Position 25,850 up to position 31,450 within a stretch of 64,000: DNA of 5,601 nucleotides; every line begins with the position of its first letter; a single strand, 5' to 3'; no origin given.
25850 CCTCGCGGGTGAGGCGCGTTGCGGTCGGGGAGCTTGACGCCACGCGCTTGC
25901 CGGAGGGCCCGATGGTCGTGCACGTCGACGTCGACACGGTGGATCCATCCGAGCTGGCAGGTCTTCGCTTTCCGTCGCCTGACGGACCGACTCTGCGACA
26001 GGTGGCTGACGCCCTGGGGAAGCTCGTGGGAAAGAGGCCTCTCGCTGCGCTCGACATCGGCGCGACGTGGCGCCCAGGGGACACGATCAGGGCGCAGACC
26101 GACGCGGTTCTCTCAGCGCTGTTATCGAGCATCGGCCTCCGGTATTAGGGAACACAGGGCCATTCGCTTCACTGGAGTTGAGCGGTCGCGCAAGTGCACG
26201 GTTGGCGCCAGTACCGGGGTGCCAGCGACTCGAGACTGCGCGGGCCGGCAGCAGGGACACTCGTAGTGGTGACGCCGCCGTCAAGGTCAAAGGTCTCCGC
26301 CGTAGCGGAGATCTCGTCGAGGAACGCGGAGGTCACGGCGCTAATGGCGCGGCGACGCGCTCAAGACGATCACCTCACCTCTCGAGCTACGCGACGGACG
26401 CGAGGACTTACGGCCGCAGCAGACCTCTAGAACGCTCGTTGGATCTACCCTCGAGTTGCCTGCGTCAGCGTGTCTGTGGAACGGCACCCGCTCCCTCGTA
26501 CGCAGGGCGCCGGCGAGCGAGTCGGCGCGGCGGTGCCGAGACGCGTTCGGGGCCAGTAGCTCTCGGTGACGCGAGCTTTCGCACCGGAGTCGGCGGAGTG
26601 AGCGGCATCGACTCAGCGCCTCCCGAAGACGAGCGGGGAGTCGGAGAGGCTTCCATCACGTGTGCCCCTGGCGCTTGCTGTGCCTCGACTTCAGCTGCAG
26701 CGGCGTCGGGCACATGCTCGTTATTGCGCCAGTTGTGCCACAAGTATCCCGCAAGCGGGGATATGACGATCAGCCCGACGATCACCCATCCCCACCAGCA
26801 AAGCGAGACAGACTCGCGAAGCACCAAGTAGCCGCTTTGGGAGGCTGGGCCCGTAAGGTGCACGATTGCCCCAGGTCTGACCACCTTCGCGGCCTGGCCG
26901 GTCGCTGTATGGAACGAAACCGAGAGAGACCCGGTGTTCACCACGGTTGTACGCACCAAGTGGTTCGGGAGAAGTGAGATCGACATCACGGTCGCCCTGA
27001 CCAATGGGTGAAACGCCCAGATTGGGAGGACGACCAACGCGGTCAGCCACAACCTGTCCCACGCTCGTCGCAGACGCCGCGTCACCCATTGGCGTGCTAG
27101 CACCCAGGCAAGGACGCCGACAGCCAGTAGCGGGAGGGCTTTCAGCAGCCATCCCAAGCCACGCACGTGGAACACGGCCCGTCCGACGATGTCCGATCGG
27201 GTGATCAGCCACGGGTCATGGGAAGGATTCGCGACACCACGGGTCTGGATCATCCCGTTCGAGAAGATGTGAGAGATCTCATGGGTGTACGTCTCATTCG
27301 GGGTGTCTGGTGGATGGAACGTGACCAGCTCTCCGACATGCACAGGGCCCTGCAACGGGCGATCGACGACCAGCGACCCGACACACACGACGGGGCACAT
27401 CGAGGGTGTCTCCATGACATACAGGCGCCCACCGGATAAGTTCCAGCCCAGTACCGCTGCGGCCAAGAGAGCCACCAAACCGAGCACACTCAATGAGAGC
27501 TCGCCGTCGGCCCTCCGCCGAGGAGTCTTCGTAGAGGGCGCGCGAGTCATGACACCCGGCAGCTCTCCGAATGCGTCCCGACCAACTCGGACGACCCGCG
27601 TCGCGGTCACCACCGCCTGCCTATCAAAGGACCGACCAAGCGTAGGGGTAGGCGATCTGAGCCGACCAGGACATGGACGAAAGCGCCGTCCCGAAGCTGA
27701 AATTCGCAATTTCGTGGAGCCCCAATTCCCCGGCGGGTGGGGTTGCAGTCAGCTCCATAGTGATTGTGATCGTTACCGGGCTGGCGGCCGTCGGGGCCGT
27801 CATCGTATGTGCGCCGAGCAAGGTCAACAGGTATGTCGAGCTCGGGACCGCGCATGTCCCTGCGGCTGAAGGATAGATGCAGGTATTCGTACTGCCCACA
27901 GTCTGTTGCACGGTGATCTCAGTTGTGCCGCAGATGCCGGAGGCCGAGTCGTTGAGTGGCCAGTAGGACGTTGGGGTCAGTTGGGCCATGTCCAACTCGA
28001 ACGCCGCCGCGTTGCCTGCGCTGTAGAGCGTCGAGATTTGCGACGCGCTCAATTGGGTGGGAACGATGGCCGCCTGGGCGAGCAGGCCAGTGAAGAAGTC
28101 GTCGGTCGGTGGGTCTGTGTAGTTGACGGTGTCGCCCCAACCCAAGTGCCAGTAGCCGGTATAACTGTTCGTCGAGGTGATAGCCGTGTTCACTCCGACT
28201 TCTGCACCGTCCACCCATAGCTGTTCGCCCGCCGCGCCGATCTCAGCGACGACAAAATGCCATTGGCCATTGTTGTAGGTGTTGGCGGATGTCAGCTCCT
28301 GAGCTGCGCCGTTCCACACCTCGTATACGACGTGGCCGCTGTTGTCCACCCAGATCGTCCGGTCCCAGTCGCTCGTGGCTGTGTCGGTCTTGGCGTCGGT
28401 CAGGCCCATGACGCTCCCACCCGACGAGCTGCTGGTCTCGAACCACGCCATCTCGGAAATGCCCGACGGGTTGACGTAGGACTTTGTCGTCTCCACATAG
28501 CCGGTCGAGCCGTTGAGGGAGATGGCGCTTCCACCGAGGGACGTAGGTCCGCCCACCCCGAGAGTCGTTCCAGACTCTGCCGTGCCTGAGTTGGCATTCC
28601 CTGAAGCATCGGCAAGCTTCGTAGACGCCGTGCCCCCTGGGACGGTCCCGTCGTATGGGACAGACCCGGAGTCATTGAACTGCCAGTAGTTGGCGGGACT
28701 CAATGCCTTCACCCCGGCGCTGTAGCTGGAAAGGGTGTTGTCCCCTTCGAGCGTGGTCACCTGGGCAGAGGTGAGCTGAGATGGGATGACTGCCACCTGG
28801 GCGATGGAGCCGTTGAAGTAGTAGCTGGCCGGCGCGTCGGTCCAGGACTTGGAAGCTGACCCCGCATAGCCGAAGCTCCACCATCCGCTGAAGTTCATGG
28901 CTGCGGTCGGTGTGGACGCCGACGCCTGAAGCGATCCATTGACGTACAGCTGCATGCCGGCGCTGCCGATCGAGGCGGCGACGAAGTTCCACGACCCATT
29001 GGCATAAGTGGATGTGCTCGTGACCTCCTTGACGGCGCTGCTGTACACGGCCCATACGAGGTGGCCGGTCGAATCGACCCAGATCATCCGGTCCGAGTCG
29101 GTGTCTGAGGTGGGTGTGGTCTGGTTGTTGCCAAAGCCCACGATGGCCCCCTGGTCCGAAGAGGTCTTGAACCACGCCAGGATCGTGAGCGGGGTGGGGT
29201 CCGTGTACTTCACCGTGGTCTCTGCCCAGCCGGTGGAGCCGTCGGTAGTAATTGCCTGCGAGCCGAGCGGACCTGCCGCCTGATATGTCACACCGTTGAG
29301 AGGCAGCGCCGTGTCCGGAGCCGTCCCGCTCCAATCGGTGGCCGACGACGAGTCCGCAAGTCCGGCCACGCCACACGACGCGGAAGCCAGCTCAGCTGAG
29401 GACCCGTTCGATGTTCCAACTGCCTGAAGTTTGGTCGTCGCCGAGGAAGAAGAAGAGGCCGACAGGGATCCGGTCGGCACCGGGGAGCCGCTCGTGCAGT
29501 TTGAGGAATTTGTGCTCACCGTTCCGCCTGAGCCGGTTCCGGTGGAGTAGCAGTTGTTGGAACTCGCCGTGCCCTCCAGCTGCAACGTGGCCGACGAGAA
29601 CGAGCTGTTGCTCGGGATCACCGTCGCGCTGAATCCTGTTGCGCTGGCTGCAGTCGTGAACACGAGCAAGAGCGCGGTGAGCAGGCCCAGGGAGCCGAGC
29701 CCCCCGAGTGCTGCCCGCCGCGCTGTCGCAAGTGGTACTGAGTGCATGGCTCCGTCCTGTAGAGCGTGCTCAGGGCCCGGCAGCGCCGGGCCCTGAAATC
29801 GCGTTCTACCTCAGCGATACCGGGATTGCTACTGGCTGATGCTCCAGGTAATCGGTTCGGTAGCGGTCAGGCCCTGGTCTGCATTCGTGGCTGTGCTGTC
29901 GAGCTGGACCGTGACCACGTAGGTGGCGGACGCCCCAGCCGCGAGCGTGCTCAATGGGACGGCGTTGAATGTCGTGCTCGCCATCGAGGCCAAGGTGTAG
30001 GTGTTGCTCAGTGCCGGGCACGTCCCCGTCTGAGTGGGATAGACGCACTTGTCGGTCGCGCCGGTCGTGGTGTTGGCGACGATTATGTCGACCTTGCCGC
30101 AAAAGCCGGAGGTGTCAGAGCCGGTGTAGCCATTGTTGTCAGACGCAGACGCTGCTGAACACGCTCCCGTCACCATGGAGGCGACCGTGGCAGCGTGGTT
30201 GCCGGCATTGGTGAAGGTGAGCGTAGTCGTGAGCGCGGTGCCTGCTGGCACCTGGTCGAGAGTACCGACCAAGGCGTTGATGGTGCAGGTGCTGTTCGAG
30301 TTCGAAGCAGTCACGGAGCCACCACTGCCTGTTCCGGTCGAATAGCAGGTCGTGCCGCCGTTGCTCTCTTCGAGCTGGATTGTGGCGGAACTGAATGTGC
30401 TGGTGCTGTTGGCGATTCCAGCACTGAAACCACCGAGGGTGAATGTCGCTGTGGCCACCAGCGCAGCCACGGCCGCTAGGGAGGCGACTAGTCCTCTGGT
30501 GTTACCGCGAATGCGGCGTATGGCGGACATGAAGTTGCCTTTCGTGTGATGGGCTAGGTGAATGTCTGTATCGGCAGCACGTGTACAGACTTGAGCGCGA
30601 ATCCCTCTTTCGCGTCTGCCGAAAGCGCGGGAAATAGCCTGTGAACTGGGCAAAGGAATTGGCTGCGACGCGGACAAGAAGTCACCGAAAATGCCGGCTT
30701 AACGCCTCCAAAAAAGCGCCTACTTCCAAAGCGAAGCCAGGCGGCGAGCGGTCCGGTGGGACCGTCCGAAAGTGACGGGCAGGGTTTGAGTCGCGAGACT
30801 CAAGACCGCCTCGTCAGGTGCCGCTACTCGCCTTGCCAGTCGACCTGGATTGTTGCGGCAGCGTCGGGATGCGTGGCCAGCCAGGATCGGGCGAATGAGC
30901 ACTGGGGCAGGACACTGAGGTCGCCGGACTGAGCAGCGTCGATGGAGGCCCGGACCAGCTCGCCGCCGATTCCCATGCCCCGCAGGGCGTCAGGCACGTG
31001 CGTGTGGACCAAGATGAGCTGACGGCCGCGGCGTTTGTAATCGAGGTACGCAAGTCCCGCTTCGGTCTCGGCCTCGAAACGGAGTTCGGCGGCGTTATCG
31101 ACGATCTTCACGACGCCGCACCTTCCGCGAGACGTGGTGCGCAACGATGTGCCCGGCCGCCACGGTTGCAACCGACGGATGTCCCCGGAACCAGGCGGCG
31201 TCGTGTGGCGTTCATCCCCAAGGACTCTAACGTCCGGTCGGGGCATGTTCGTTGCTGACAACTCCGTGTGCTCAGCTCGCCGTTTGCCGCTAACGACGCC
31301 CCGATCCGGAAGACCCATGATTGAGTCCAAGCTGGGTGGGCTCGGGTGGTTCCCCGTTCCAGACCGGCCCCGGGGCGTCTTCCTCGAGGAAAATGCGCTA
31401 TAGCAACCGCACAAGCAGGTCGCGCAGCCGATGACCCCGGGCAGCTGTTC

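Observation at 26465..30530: Dedicated SipW-type signal peptidase operon with two TasA/camelysin-like cargo proteins: candidate actinobacterial fibre/adhesin system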

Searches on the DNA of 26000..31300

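Call 81: search_rna_families(source=window, start=26000, end=31300, threshold=evalue, max_evalue=1)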
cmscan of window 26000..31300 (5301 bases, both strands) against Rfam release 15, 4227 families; matches with E-value up to 1: 0.
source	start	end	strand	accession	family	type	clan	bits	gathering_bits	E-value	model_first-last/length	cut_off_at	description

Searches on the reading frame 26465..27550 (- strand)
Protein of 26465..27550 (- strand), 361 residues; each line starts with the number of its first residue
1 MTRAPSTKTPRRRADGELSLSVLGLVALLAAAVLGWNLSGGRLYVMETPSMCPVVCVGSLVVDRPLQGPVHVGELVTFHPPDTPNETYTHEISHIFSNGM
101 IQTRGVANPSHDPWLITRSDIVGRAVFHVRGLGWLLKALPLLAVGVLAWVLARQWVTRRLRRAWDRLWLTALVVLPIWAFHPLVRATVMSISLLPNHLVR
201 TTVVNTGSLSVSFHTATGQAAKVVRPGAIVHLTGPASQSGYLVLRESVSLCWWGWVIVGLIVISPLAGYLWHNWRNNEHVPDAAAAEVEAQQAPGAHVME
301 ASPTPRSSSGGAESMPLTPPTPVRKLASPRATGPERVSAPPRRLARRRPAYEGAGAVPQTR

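Call 3: search_protein_families(library=pfam, proteins=[window:26465-27550:-], max_evalue=1)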
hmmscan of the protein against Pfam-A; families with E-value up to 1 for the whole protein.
window:26465-27550:- (361 aa): 0 families

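Call 4: search_protein_families(library=ncbifam, proteins=[window:26465-27550:-], max_evalue=1)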
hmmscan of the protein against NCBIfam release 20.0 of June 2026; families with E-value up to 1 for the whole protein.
window:26465-27550:- (361 aa): 2 families
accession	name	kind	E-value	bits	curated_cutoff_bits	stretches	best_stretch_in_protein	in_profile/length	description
TIGR02228.1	sigpep_I_arch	equivalog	7.5e-10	38.9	51.85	1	21-132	10-126/158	signal peptidase I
NF006751.0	PRK09272.1-4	subfamily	0.1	13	154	1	132-196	28-93/116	hypothetical protein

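Call 6: find_homologous_proteins(query=window:26465-27550:-)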
Query window:26465-27550:- (361 aa): 111 proteins with E <= 0.001 among 8000 candidates.
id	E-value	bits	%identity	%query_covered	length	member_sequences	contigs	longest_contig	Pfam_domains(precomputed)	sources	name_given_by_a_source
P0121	3.2e-205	699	100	86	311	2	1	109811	-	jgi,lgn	jgi:hypothetical protein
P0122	3.4e-171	587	78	95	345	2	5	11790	-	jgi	jgi:hypothetical protein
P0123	4.7e-120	419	66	79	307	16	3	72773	-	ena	-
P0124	3.9e-117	410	67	77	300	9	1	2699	-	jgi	-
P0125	4.1e-110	386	65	71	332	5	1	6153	-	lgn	-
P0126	8.8e-110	385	65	74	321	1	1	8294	-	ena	-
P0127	1.7e-109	384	68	73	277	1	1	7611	-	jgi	jgi:hypothetical protein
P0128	2.5e-109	384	65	75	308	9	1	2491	-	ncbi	-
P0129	9.2e-108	379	63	79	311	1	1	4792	-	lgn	-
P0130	1.8e-107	378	61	78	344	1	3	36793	-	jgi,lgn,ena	-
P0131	3.7e-107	377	65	76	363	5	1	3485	-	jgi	jgi:hypothetical protein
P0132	1.3e-104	368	64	69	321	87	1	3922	-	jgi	jgi:hypothetical protein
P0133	1.5e-104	368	63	75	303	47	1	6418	-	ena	-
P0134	5.4e-104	366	63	71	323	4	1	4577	-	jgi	jgi:hypothetical protein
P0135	8.0e-104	366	62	71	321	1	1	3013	-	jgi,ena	-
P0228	5.4e-35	139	37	71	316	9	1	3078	PF10502.15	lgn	-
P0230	1.7e-31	128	36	63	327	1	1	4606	PF10502.15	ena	-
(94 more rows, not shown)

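Call 14: search_solved_structures(query=window:26465-27550:-, max_evalue=10, show_alignments=3)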
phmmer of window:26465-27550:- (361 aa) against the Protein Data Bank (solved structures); distinct sequences matched with E-value up to 10: 1.
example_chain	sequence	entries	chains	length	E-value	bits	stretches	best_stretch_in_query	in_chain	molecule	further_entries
5a60_A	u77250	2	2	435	0.69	12.2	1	188-253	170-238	INORGANIC TRIPHOSPHATASE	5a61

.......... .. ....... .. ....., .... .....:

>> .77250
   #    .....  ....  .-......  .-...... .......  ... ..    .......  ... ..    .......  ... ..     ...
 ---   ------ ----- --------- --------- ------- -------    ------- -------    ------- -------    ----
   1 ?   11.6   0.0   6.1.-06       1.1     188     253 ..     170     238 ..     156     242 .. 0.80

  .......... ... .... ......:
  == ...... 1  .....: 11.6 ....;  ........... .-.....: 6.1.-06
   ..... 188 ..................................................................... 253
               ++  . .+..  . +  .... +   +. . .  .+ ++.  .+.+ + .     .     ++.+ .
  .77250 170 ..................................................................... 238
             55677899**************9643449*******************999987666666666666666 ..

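Call 18: search_solved_structures(query=A2, max_evalue=10, show_alignments=3)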
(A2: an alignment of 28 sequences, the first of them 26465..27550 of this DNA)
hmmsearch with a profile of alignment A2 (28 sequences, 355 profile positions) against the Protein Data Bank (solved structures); distinct sequences matched with E-value up to 10: 6.
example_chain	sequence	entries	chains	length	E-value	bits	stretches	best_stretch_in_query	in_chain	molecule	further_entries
7p2p_A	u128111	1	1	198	0.0052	18.9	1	59-133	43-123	Signal peptidase complex catalytic subunit SEC11A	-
9rjb_A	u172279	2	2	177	0.035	16.2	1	59-133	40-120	Signal peptidase complex catalytic subunit SEC11A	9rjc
7bwk_D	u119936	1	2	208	0.78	11.7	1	262-293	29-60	Hypothetical virulence protein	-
7uw9_e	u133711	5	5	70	1.1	11.2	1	153-205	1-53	V-type proton ATPase subunit e1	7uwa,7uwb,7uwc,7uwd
8rjc_9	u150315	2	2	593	1.2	11.1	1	268-335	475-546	Calnexin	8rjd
5x90_H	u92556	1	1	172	1.9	10.5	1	262-293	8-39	Hypothetical virulence protein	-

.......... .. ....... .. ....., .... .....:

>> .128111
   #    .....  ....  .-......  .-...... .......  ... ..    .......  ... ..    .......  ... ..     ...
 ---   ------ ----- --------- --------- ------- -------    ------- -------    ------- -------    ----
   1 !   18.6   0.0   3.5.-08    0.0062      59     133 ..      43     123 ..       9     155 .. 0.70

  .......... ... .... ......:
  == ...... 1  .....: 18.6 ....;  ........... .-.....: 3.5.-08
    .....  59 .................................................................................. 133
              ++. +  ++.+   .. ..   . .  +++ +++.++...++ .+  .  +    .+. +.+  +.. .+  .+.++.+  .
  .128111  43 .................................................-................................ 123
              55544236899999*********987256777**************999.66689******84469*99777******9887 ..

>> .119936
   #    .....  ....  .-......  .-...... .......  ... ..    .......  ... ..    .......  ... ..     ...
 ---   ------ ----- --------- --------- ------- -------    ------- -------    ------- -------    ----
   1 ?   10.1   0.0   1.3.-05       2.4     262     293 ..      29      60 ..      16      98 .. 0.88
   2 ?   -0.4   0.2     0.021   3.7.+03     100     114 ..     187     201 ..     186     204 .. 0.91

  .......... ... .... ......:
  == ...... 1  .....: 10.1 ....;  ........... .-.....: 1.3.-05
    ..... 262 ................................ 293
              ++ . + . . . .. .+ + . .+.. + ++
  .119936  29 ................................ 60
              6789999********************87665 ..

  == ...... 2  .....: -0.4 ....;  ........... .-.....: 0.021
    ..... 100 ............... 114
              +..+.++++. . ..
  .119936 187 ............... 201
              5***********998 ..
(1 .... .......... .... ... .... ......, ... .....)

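Call 53: predict_structure(alignment_id=A2)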
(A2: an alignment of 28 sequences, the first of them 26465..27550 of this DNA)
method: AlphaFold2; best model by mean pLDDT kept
length: 361 residues; sequences in the alignment: 28
mean_pLDDT: 77.1   pTM: 0.58
mean pLDDT of the five models: 77.1, 75.4, 74.6, 65.0, 63.5
residues with pLDDT >= 90: 101; 70-90: 151; 50-70: 65; < 50: 44
segments of 3 or more residues with pLDDT < 50: 300-302, 309-319, 321-328, 330-333, 351-361
pLDDT, mean of each block of 10 residues (from residue 1): 53 69 86 92 80 72 94 94 89 97 86 94 91 85 88 90 88 82 81 92 87 90 87 89 87 82 77 66 64 57 47 47 48 50 53 46 37
secondary structure, 60 per line:
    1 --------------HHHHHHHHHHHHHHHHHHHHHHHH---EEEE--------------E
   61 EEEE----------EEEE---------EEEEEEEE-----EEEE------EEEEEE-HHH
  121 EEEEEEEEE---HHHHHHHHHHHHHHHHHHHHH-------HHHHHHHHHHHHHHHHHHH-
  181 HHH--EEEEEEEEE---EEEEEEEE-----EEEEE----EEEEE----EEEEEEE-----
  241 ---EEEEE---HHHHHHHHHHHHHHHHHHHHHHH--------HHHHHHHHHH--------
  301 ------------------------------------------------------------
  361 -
elements in order: H15-38 E42-45 E60-64 E75-78 E88-95 E101-104 E111-116 E121-129 H133-153 H161-179 E186-194 E198-205 E211-215 E220-224 E229-235 E244-248 H252-274 H283-292

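Call 64: find_encoding_contigs(protein=P0230, flank=6000, max_places=3)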
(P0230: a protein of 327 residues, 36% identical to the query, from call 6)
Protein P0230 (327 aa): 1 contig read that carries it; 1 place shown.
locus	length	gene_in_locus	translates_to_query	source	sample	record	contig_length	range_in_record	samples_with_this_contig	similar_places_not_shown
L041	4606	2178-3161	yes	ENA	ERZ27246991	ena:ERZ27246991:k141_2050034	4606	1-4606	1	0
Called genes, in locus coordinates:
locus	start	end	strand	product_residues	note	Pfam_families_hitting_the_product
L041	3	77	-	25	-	?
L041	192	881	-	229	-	PF00929:RNase_T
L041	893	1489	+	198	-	-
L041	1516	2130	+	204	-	-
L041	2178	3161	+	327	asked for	PF10502:Peptidase_S26 (weak)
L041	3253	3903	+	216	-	-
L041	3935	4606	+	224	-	?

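Call 65: find_encoding_contigs(protein=P0228, flank=6000, max_places=3)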
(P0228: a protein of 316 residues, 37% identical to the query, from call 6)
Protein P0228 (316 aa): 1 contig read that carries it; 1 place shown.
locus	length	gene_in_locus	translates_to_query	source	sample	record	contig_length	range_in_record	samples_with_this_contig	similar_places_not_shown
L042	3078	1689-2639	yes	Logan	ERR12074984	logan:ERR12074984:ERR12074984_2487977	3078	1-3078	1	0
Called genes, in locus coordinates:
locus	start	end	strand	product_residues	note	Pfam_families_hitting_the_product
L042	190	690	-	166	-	PF01047:MarR, PF12802:MarR_2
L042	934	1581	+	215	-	-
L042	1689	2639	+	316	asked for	PF10502:Peptidase_S26 (weak)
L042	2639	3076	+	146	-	?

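Call 66: search_protein_families(library=ncbifam, proteins=[L041:893-1489:+, L041:1516-2130:+, L041:3253-3903:+, L041:3935-4606:+, L042:934-1581:+, L042:2639-3076:+, L041:2178-3161:+], max_evalue=0.1)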
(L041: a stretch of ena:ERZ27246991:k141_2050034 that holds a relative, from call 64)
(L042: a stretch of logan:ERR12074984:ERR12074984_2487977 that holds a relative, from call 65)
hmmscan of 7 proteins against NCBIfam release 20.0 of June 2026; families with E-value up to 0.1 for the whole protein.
L041:893-1489:+ (198 aa): 0 families

L041:1516-2130:+ (204 aa): 0 families

L041:3253-3903:+ (216 aa): 0 families

L041:3935-4606:+ (224 aa): 3 families
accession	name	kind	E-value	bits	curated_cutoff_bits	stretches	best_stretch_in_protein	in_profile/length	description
TIGR02228.1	sigpep_I_arch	equivalog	4.9e-11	42.7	51.85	1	21-132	10-128/158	signal peptidase I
TIGR02227.1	sigpep_I_bact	equivalog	0.0036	17.2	47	1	22-93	4-77/162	signal peptidase I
NF008868.0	PRK11903.1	equivalog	0.015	13.9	444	1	168-211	170-213/521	3,4-dehydroadipyl-CoA semialdehyde dehydrogenase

L042:934-1581:+ (215 aa): 0 families

L042:2639-3076:+ (146 aa): 2 families
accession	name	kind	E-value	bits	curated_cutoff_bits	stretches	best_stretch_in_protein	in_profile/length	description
NF038083.1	CU044_5270_fam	subfamily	0.023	14.5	100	1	3-47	20-64/284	CU044_5270 family protein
TIGR04087.1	YqxM_for_SipW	equivalog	0.08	12.6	80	0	2-71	3-70/186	amyloid fiber anchoring/assembly protein TapA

L041:2178-3161:+ (327 aa): 3 families
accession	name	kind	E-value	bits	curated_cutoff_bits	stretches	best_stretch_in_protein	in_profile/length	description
TIGR02228.1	sigpep_I_arch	equivalog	6.2e-13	48.9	51.85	1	51-172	7-131/158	signal peptidase I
NF046067.1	SigPepSipWBacil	equivalog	0.00034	20.3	190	1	88-160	51-125/189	signal peptidase I SipW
TIGR02227.1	sigpep_I_bact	equivalog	0.0025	17.7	47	1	62-130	10-77/162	signal peptidase I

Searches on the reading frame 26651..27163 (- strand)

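Call 75: search_protein_families(library=pfam, proteins=[window:26651-27163:-], max_evalue=10)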
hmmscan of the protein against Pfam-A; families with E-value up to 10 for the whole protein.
window:26651-27163:- (171 aa): 1 family
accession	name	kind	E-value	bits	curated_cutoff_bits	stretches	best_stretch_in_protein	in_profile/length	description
PF14316.11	DUF4381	-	9.9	6.9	27.2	1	122-163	17-59/145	Domain of unknown function (DUF4381)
